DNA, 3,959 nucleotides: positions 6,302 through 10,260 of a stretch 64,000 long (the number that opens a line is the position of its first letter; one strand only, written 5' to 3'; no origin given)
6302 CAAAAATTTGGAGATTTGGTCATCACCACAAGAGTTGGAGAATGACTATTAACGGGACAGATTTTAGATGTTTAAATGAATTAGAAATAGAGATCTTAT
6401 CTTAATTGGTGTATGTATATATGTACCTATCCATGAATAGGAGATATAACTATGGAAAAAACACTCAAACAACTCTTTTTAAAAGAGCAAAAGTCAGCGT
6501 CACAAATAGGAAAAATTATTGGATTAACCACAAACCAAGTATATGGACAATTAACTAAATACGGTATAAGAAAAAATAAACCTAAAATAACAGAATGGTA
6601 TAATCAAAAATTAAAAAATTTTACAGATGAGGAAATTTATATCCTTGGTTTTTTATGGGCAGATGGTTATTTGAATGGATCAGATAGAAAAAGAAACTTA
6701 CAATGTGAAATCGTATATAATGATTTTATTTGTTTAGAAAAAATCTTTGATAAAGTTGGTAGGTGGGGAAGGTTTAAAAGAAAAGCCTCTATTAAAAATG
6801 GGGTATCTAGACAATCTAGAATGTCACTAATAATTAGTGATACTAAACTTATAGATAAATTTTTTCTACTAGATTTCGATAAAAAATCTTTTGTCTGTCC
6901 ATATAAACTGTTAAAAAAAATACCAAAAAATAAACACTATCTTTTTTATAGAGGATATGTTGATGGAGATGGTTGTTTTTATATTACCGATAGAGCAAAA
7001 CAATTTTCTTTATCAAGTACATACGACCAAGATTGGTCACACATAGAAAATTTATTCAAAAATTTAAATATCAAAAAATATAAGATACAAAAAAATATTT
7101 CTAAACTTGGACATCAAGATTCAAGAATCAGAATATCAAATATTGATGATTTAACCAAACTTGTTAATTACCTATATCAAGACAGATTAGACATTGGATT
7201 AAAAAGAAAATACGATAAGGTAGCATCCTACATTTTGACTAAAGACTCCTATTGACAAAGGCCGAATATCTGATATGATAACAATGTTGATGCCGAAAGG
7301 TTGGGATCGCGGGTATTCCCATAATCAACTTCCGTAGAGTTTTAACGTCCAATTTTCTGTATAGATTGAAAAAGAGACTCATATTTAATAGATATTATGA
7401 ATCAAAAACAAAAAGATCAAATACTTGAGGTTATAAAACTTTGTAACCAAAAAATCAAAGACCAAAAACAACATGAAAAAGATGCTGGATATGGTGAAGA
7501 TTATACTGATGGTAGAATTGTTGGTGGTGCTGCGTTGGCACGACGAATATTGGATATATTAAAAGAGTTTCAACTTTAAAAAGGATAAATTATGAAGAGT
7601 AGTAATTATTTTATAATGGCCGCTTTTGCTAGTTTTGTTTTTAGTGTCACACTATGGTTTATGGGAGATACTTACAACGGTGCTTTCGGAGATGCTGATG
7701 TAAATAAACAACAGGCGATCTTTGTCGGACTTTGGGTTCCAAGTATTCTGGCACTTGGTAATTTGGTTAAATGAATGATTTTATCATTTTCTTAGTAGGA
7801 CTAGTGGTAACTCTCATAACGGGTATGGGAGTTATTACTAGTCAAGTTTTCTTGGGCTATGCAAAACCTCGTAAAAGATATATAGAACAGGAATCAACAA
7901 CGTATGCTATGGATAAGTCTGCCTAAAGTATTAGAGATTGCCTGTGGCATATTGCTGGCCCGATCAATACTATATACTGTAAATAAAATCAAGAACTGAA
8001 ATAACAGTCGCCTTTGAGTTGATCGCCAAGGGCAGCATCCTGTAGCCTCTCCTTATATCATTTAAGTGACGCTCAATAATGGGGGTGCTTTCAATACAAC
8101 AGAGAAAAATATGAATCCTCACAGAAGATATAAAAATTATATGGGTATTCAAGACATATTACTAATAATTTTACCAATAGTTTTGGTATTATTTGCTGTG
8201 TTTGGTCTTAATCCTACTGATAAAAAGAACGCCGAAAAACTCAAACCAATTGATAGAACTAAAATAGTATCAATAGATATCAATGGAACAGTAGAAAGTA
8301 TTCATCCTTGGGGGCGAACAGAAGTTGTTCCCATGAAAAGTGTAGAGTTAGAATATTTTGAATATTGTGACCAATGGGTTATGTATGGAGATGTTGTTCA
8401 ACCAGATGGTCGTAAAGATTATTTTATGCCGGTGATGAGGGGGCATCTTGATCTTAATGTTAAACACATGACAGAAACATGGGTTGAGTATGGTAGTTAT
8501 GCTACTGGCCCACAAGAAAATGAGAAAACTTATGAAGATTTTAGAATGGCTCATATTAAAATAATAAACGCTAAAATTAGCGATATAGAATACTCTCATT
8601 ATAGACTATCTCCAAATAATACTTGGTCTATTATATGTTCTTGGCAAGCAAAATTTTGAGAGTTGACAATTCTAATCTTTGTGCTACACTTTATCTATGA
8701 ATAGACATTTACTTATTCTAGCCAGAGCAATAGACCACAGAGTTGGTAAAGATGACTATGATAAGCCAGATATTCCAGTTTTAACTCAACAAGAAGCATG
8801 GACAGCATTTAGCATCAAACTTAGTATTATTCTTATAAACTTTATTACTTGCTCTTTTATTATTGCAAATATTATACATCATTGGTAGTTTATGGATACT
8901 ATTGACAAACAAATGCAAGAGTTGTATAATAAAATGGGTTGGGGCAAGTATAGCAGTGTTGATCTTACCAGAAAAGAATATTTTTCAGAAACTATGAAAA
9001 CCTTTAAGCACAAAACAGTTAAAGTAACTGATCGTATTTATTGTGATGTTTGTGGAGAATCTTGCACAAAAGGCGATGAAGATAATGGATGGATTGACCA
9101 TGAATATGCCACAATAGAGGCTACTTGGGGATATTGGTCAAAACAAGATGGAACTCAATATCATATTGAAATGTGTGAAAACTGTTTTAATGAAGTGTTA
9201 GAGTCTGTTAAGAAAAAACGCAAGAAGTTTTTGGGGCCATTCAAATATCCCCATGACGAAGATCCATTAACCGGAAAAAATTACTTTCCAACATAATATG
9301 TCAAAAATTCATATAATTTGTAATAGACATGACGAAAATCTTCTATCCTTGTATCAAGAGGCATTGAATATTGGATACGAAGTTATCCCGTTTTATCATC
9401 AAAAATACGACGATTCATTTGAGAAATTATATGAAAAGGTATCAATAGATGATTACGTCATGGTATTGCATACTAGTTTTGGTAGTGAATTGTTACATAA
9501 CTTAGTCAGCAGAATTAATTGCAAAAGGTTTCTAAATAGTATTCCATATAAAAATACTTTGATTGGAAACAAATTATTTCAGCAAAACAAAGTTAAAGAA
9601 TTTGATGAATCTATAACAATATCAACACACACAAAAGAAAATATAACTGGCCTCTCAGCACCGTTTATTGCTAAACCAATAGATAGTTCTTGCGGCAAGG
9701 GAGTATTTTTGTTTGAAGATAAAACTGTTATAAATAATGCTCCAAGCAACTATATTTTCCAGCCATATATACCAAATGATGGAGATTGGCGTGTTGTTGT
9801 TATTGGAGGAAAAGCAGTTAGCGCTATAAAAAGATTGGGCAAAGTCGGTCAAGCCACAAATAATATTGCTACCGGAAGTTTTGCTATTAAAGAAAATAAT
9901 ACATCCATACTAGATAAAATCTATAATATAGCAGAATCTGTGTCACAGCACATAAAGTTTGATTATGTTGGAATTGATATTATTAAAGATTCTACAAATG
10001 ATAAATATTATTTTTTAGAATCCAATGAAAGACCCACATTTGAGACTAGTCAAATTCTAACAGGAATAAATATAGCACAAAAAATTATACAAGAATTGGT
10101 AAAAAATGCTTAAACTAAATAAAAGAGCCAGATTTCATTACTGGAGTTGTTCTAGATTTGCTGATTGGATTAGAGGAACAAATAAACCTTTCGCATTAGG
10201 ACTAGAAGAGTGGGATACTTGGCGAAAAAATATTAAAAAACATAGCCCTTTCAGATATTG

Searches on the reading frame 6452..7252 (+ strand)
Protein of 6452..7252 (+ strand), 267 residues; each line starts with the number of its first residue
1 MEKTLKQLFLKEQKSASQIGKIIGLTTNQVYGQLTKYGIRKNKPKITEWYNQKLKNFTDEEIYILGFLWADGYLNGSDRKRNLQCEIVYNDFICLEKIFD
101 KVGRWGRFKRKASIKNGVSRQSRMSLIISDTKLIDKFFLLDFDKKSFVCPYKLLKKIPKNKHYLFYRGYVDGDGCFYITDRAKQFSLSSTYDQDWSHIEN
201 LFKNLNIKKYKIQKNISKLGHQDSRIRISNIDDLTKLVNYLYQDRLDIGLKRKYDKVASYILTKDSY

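Call 32: search_protein_families(library=phrogs, proteins=[window:6452-7252:+], max_evalue=0.00001)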
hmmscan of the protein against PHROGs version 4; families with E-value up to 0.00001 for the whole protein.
window:6452-7252:+ (267 aa): 1 family
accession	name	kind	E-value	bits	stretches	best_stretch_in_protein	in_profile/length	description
phrog_4645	-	DNA, RNA and nucleotide metabolism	6.8e-18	65.8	1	11-261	54-304/308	endonuclease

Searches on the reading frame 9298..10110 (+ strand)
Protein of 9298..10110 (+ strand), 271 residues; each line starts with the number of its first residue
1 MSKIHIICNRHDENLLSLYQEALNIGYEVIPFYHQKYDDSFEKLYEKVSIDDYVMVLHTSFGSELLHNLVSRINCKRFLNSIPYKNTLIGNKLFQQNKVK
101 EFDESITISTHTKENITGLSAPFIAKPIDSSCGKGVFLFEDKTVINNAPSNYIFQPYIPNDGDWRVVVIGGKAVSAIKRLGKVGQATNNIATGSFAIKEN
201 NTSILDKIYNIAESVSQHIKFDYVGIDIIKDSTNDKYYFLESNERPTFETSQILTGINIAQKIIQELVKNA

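Call 32: search_protein_families(library=phrogs, proteins=[window:9298-10110:+], max_evalue=0.00001)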
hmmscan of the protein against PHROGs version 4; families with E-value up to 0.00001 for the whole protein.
window:9298-10110:+ (271 aa): 1 family
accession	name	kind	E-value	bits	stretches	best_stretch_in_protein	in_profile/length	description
phrog_2599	-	moron, auxiliary metabolic gene and host takeover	3.1e-13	50.3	1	132-268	165-310/708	ribosomal protein S6 glutaminyl transferase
